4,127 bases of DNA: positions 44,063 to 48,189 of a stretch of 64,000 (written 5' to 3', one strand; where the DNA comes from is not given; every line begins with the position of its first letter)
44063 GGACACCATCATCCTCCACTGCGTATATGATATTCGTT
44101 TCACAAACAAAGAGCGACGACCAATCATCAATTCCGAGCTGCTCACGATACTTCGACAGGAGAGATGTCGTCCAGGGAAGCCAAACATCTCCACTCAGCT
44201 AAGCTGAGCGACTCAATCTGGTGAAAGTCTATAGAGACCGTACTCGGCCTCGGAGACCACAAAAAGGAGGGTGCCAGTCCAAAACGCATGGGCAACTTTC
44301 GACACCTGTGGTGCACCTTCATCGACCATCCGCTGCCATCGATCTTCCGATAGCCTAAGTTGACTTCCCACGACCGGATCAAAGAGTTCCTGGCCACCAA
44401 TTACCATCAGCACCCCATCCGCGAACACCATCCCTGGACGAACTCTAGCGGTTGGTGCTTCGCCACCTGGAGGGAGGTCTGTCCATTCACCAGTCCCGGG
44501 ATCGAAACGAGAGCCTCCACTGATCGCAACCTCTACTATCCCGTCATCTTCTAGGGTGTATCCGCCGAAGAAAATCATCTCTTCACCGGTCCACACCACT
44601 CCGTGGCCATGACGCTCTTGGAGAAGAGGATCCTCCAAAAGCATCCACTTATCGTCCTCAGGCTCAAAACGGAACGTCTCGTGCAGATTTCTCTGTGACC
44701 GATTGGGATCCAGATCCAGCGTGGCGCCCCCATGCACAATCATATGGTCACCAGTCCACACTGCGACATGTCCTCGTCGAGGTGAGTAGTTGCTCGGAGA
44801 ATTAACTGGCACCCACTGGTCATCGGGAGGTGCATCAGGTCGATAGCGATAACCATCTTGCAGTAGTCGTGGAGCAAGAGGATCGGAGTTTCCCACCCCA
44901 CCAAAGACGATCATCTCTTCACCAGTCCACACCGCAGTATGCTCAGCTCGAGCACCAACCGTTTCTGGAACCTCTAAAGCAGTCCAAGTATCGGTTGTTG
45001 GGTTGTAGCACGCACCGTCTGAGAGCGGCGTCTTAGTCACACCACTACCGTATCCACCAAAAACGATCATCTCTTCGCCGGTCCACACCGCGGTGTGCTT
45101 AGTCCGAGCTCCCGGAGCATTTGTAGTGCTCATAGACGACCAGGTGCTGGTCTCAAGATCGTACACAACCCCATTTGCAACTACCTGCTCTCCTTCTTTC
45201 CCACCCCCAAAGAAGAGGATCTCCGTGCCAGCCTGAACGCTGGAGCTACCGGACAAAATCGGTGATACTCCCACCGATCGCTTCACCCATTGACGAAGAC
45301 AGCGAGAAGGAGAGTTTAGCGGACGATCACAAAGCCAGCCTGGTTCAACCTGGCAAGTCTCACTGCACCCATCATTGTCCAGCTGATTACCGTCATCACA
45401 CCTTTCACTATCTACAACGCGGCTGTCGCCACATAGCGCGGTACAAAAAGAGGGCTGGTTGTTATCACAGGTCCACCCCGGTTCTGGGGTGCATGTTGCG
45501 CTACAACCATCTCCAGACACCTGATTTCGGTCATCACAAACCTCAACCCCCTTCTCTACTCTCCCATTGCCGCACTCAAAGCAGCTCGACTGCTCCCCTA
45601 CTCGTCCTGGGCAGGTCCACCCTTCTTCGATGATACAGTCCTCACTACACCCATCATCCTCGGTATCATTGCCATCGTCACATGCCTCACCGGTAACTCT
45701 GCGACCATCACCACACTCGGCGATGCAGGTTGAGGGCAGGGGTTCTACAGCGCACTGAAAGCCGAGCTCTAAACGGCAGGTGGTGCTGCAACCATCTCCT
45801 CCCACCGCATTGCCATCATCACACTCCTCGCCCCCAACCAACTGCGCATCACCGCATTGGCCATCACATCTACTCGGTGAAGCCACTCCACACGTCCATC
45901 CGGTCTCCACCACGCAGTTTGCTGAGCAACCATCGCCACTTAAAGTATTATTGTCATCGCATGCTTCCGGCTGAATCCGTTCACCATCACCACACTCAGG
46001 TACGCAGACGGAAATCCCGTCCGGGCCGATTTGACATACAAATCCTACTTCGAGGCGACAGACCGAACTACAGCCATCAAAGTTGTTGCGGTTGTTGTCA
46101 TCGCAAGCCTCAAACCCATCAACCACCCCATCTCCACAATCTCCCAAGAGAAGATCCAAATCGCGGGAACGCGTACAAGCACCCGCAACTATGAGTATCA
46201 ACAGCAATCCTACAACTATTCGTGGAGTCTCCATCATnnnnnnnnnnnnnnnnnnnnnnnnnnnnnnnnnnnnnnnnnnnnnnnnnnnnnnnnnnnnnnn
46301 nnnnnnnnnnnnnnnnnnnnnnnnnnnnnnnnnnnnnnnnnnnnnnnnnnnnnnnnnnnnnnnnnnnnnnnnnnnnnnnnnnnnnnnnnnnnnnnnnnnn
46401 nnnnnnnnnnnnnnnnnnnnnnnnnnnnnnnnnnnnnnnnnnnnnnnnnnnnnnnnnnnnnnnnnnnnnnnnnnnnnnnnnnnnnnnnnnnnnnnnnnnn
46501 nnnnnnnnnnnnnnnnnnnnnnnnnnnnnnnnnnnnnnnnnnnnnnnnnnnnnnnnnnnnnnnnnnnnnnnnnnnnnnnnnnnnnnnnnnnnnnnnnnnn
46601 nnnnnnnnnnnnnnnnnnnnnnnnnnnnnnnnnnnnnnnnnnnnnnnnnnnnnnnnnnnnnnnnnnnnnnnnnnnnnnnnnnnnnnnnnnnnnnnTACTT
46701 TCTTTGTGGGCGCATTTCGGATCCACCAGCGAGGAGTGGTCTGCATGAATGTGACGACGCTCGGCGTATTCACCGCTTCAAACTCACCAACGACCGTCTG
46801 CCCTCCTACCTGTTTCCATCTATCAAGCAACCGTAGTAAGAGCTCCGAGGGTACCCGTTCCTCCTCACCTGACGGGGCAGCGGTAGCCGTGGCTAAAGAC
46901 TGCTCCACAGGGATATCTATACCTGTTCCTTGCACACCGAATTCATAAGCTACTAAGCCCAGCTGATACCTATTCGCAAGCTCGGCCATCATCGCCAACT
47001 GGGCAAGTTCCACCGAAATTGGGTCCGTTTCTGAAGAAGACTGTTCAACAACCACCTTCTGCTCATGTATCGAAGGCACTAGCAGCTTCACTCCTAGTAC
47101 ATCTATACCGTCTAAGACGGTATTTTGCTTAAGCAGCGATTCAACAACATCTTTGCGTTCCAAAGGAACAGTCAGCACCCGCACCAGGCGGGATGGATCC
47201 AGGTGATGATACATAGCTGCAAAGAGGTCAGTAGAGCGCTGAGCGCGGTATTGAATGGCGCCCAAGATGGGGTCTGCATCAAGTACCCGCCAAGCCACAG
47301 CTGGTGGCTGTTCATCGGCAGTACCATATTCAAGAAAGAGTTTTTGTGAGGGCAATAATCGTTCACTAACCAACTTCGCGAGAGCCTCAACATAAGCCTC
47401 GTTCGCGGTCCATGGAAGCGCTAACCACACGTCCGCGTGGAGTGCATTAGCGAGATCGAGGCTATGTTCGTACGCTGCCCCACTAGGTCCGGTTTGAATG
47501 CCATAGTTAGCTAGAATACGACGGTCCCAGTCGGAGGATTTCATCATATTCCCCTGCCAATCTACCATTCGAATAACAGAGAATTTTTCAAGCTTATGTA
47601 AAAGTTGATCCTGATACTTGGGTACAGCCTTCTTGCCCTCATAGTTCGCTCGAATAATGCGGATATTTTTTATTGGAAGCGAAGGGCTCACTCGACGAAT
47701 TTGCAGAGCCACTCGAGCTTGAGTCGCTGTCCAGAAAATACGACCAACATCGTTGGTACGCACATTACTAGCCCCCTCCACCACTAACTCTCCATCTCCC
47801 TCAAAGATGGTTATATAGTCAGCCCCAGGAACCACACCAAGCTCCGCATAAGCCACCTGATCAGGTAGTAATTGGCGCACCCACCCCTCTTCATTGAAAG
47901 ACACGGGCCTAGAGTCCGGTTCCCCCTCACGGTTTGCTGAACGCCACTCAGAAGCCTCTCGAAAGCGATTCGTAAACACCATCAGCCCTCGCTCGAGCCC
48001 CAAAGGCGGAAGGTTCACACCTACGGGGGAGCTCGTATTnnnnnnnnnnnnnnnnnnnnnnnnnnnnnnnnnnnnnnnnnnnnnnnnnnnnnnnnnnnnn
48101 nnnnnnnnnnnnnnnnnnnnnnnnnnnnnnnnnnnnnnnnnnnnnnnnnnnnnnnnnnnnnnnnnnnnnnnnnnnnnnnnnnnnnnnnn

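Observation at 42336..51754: Signalling/secretion neighbourhood: FHA-GAF histidine kinase, Cys-rich-repeat/Kelch secreted protein coupled to a 670-aa unknown, a C-terminal-kinase Ser/Thr kinase and a hybrid histidine kinase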

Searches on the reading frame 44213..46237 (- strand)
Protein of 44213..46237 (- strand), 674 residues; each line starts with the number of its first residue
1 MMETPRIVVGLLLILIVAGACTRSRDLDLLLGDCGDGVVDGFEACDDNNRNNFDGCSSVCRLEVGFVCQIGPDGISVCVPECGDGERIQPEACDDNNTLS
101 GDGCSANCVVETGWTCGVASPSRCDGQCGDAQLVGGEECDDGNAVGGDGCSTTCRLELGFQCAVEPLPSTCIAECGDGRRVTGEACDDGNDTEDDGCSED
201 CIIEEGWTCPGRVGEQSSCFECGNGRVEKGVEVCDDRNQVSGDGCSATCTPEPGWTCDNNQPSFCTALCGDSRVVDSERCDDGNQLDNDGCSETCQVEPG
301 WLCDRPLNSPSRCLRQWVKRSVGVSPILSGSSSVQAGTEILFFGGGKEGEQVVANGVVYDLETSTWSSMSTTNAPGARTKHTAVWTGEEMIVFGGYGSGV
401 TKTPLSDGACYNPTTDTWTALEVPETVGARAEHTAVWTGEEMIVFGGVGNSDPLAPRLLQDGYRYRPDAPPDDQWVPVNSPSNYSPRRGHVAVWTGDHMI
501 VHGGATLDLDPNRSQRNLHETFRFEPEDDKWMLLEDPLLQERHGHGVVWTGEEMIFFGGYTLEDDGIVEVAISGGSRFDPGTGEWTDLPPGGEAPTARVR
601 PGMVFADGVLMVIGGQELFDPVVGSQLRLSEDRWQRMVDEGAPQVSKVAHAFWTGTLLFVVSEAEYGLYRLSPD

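Call 4: search_protein_families(library=pfam, proteins=[window:44213-46237:-], max_evalue=0.01)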
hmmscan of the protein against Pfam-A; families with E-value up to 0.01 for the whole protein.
window:44213-46237:- (674 aa): 12 families
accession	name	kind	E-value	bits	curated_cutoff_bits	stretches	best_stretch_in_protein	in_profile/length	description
PF24681.1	Kelch_KLHDC2_KLHL20_DRC7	-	2e-40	138.9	50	2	331-559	2-221/221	KLHDC2/KLHL20/DRC7 Kelch-repeats domain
PF13948.11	DUF4215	-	9.5e-37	125.5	27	6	253-296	6-47/47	Domain of unknown function (DUF4215)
PF24981.1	Beta-prop_ATRN-LZTR1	-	7.8e-29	101.3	50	1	330-561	42-281/289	Attractin/LZTR1 beta-propeller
PF13415.12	Kelch_3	-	9.6e-22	77.1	22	3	387-436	1-46/48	Galactose oxidase, central domain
PF01344.31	Kelch_1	-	6.8e-21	73.9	20.1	1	378-420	2-41/46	Kelch motif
PF24996.1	NANM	-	1.3e-13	50.9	45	2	427-506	51-126/350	N-acetylneuraminate epimerase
PF13418.12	Kelch_4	-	2.3e-11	43.9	21.6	0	377-421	1-44/49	Galactose oxidase, central domain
PF13964.12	Kelch_6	-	6e-08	32.9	25.3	0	387-421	11-43/50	Kelch motif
PF13854.13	Kelch_HCF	-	1.8e-06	27.9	113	1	340-397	202-259/345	Host cell factor, Kelch-repeats domain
PF07646.21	Kelch_2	-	2.9e-06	27.4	21.3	0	390-423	14-46/48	Kelch motif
PF25210.1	Kelch_FKB95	-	1.2e-05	25.5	70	1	325-439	30-141/268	FKB95, Kelch-repeats domain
PF23517.1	WW_TCERG1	-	0.0052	16.4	70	0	546-557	16-27/55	TCERG1 WW domain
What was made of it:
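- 44213..46237 (-): Lipoprotein with six Cys-rich acidic repeats (aa ~33-310) and a Kelch β-propeller (aa ~325-674). DUF4215 x6 and Kelch families (call 4).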

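Call 5: search_protein_families(library=ncbifam, proteins=[window:44213-46237:-], max_evalue=0.01)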
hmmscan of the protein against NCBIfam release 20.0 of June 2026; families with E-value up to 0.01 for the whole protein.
window:44213-46237:- (674 aa): 4 families
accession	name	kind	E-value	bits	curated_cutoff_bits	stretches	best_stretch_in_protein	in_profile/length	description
TIGR02232.1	myxo_disulf_rpt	repeat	8.5e-79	259.1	20.8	6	221-257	3-38/38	cysteine-rich acidic repeat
TIGR03547.1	muta_rot_YjhT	subfamily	1e-14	54.5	256.35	4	362-449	39-128/346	YjhT family mutarotase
NF010730.0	PRK14131.1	subfamily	2.2e-13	49.7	416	2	417-506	71-157/384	N-acetylneuraminate epimerase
TIGR03548.1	mutarot_permut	subfamily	1.1e-07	31.3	243.2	1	339-448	124-232/323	cyclically-permuted mutarotase family protein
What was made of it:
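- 44213..46237 (-): TIGR02232 at 259 bits against a cutoff of 20.8, in 6 stretches (call 5).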

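Call 63: search_solved_structures(query=window:44213-46237:-, max_evalue=0.001)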
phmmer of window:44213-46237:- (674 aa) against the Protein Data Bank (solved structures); distinct sequences matched with E-value up to 0.001: 38.
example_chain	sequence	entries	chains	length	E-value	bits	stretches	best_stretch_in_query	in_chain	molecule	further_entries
9d1i_A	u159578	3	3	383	3.7e-16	61.6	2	329-449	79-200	Kelch domain-containing protein 3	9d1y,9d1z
8pjy_A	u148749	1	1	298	3.8e-15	58.3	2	517-616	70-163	SAKe6EEref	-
8pju_A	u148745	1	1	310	3.7e-14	55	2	470-616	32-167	SAKe6DEtal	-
7on7_A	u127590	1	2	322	2.6e-12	48.9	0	507-617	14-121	SAKe6BE-L2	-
7on6_A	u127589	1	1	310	6.8e-12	47.5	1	393-616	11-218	SAKe6AE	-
9mey_B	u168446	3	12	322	9.1e-12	47.1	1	334-449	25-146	Leucine-zipper-like transcriptional regulator 1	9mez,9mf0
2vpj_A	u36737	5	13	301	1.2e-11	46.7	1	376-615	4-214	KELCH-LIKE PROTEIN 12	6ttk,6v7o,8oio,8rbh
8sge_A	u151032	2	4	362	1.5e-11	46.4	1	360-451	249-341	Kelch domain-containing protein 2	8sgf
9bc9_A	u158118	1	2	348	1.6e-11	46.3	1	360-451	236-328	Kelch domain-containing protein 2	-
8ebl_A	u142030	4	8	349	1.6e-11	46.3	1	360-451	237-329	Kelch domain-containing protein 2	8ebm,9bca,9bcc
6do3_A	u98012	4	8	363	1.7e-11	46.2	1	360-451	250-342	Kelch domain-containing protein 2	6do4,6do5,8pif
8sh2_B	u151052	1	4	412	2.8e-11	45.5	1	360-451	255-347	Kelch domain-containing protein 2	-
8ebn_A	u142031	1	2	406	3.2e-11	45.3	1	360-451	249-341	Kelch domain-containing protein 2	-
8uxs_A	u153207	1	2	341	3.7e-11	45.1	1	360-451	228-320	Kelch domain-containing protein 2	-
9y8j_A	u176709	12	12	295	4.5e-11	44.8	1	387-615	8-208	Kelch-like protein 12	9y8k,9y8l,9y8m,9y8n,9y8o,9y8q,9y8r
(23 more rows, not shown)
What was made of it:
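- Tried and rejected: The NanM and mutarotase models score far below their cutoffs (call 5), and PDB hits are generic protein-binding Kelch domains (call 63).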

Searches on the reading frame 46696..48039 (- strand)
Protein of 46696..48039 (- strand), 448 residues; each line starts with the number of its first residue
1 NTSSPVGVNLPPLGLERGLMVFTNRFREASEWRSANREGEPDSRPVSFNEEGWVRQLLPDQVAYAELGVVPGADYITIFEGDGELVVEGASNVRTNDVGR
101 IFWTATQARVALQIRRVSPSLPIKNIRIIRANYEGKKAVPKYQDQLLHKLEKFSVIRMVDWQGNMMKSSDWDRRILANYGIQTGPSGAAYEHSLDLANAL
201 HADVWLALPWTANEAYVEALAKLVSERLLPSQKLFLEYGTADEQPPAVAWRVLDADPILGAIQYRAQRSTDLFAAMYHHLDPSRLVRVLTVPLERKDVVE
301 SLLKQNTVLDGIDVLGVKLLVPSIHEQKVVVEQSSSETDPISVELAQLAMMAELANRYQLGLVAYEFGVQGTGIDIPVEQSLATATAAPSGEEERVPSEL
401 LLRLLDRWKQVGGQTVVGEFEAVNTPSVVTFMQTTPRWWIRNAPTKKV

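Call 12: find_homologous_proteins(query=A2, max_evalue=0.001)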
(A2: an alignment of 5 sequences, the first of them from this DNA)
Query A2 (5 sequences) (448 aa, profile of the alignment): 1 proteins with E <= 0.001 among 8000 candidates.
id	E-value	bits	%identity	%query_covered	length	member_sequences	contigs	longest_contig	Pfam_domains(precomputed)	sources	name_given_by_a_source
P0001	6.9e-173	594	100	100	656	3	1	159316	-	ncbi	-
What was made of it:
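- Tried and rejected: The word-indexed homologue search with alignment A2 returned only the query's own cluster, so that search was wasted (call 12).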

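Call 13: search_solved_structures(query=A2, max_evalue=10, show_alignments=2)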
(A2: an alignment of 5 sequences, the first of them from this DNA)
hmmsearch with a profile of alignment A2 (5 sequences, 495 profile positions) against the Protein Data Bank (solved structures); distinct sequences matched with E-value up to 10: 1.
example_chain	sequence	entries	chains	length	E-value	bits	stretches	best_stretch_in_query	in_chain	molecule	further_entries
9t0z_M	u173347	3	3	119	1.5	10.5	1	354-419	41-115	Small ribosomal subunit protein uS13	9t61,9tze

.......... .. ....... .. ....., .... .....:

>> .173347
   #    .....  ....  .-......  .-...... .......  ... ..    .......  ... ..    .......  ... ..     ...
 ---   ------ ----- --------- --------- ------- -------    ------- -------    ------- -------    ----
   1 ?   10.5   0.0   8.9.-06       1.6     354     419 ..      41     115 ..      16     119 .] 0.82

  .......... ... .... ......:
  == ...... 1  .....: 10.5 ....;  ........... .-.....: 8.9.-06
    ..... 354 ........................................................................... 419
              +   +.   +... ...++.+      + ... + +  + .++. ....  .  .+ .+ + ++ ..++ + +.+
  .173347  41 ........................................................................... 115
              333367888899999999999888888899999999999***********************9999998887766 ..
